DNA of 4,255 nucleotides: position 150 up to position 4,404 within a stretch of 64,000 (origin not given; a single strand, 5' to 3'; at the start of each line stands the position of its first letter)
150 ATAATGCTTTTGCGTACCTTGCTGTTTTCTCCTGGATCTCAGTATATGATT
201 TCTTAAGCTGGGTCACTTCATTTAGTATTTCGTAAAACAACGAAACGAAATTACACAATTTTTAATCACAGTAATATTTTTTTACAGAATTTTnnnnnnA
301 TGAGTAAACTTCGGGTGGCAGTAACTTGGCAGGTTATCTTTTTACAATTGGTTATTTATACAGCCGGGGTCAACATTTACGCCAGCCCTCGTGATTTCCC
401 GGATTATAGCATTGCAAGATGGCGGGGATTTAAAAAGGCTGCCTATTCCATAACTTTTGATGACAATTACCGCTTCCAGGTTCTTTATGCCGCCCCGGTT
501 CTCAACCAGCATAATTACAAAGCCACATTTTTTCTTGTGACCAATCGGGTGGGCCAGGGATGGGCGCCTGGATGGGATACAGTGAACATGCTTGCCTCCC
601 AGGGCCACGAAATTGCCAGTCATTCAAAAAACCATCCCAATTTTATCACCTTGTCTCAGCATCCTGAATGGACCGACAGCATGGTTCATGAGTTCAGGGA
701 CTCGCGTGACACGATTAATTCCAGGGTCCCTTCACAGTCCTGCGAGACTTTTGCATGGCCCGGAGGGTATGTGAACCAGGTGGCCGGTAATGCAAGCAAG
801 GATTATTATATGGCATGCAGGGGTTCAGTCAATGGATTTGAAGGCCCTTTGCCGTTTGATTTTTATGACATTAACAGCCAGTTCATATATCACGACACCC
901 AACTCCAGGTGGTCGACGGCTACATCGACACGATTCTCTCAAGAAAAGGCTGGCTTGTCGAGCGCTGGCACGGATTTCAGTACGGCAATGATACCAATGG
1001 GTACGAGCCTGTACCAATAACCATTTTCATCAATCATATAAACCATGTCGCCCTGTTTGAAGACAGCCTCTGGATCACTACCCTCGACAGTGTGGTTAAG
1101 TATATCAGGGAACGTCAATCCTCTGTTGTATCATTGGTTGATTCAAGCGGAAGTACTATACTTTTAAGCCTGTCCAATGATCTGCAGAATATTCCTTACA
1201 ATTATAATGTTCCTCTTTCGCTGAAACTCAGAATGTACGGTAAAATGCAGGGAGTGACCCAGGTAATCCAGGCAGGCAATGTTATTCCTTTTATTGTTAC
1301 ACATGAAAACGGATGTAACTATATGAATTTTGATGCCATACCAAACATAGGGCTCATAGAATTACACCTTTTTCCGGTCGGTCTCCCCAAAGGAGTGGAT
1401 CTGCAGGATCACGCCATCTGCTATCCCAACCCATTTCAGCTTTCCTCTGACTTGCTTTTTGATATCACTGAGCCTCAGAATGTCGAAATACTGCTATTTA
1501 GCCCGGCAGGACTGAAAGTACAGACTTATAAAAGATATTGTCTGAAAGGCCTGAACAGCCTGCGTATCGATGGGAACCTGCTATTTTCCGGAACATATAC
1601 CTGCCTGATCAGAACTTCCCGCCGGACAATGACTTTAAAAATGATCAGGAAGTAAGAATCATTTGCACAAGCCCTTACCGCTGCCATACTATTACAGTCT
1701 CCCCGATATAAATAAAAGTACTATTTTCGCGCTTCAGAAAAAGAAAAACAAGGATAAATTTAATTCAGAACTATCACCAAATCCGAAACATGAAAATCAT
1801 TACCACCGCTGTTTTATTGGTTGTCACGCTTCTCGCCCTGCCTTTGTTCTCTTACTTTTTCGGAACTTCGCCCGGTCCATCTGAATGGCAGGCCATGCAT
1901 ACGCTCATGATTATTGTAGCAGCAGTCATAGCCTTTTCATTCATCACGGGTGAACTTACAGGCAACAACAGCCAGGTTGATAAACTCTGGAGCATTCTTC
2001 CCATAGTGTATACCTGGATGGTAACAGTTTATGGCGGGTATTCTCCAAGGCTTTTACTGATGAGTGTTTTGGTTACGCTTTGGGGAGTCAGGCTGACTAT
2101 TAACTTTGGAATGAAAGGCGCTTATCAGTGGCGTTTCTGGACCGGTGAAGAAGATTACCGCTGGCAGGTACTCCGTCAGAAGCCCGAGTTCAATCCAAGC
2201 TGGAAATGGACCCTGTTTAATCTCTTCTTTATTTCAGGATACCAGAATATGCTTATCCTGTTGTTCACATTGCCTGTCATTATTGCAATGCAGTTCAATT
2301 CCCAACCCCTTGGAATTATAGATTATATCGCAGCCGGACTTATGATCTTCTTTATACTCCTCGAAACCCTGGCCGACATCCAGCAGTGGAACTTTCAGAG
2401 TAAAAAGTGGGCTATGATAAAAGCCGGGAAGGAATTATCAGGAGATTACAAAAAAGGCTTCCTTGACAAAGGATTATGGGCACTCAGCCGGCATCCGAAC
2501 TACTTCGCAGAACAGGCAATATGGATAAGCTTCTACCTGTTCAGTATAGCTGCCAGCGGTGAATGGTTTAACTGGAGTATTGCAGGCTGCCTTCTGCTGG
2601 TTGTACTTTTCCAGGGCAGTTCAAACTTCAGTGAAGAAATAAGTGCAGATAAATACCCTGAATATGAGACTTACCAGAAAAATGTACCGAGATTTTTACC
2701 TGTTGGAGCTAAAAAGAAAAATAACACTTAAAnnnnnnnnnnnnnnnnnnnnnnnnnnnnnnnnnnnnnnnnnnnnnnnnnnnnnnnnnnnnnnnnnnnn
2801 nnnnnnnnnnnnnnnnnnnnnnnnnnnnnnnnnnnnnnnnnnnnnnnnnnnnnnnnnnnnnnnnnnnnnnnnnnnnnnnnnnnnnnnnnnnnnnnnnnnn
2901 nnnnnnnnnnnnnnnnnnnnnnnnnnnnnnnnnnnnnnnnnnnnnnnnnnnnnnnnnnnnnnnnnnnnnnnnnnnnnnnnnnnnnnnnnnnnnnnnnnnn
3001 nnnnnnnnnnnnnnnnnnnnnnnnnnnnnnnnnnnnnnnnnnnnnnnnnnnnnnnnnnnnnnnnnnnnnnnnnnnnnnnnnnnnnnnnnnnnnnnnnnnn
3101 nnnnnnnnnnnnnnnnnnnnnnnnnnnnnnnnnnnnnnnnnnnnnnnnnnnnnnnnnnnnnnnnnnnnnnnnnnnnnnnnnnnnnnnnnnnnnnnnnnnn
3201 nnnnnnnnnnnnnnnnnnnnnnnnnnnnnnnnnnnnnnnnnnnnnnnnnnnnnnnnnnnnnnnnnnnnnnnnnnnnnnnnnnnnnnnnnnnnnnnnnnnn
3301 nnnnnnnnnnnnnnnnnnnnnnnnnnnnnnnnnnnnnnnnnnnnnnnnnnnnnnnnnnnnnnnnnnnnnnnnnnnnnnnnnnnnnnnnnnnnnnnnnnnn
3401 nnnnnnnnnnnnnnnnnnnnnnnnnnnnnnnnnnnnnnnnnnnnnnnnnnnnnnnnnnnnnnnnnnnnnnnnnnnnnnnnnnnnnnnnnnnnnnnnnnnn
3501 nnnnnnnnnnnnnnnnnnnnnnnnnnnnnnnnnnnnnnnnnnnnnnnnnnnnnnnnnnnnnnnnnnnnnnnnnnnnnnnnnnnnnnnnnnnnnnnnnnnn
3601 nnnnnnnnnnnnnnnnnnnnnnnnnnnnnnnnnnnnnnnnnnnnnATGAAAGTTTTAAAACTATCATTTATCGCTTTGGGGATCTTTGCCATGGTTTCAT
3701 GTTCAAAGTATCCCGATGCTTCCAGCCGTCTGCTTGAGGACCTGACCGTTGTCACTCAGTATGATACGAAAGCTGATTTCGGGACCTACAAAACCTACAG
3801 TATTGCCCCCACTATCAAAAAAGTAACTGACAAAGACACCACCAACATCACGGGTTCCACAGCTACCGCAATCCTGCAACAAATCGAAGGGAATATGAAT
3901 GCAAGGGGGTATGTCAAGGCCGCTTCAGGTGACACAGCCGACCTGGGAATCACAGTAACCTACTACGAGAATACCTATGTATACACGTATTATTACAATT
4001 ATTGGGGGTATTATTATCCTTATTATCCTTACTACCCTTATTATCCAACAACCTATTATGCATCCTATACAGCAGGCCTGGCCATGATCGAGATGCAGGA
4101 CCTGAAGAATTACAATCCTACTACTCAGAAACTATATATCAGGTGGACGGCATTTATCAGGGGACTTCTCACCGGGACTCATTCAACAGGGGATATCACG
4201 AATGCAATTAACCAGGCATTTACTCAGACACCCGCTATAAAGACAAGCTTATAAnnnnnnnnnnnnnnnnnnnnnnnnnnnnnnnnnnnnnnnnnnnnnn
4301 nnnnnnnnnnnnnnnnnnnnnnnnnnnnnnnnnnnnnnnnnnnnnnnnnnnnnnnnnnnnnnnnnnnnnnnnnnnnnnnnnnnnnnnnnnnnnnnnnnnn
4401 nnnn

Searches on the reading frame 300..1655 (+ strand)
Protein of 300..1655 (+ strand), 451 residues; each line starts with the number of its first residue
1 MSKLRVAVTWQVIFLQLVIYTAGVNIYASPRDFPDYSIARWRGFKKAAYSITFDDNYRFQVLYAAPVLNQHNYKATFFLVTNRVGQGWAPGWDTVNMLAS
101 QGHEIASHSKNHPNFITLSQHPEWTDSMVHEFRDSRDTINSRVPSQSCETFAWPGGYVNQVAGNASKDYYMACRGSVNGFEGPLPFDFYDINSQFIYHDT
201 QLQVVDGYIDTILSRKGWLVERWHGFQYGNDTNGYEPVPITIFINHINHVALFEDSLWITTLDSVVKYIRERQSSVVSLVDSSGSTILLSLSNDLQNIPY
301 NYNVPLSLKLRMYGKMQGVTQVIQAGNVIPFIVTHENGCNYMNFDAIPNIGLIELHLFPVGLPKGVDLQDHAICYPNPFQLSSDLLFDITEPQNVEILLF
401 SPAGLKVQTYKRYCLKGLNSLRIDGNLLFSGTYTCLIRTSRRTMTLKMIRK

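Call 64: search_protein_families(library=pfam, proteins=[window:300-1655:+], max_evalue=0.00001)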
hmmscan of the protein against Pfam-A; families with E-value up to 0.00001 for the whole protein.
window:300-1655:+ (451 aa): 1 family
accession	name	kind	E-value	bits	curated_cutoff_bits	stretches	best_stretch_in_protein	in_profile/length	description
PF01522.26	Polysacc_deac_1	-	7.2e-19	68.4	23.1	1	46-169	6-119/124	Polysaccharide deacetylase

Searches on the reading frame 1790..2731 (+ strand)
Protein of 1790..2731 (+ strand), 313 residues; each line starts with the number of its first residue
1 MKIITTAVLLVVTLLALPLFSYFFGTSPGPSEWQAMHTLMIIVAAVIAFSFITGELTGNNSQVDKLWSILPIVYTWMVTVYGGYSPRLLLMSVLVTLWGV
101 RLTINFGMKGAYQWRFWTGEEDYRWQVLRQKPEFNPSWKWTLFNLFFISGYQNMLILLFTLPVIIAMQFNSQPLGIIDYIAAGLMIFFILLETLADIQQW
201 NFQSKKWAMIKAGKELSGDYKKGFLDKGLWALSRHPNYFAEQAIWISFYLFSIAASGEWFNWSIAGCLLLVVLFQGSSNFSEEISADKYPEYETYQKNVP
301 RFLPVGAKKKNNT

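Call 64: search_protein_families(library=pfam, proteins=[window:1790-2731:+], max_evalue=0.00001)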
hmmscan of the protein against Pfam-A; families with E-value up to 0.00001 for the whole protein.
window:1790-2731:+ (313 aa): 1 family
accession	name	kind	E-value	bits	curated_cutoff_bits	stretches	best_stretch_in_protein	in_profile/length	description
PF06966.17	DUF1295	-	3.1e-47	161.5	20.4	1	51-298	2-234/235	Protein of unknown function (DUF1295)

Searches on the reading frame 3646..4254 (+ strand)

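Call 64: search_protein_families(library=pfam, proteins=[window:3646-4254:+], max_evalue=0.00001)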
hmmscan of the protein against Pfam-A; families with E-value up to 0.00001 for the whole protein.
window:3646-4254:+ (202 aa): 1 family
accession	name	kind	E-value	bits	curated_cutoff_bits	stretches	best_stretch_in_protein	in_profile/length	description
PF13590.11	DUF4136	-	3.2e-25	89.8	32.8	1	35-196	1-151/152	Domain of unknown function (DUF4136)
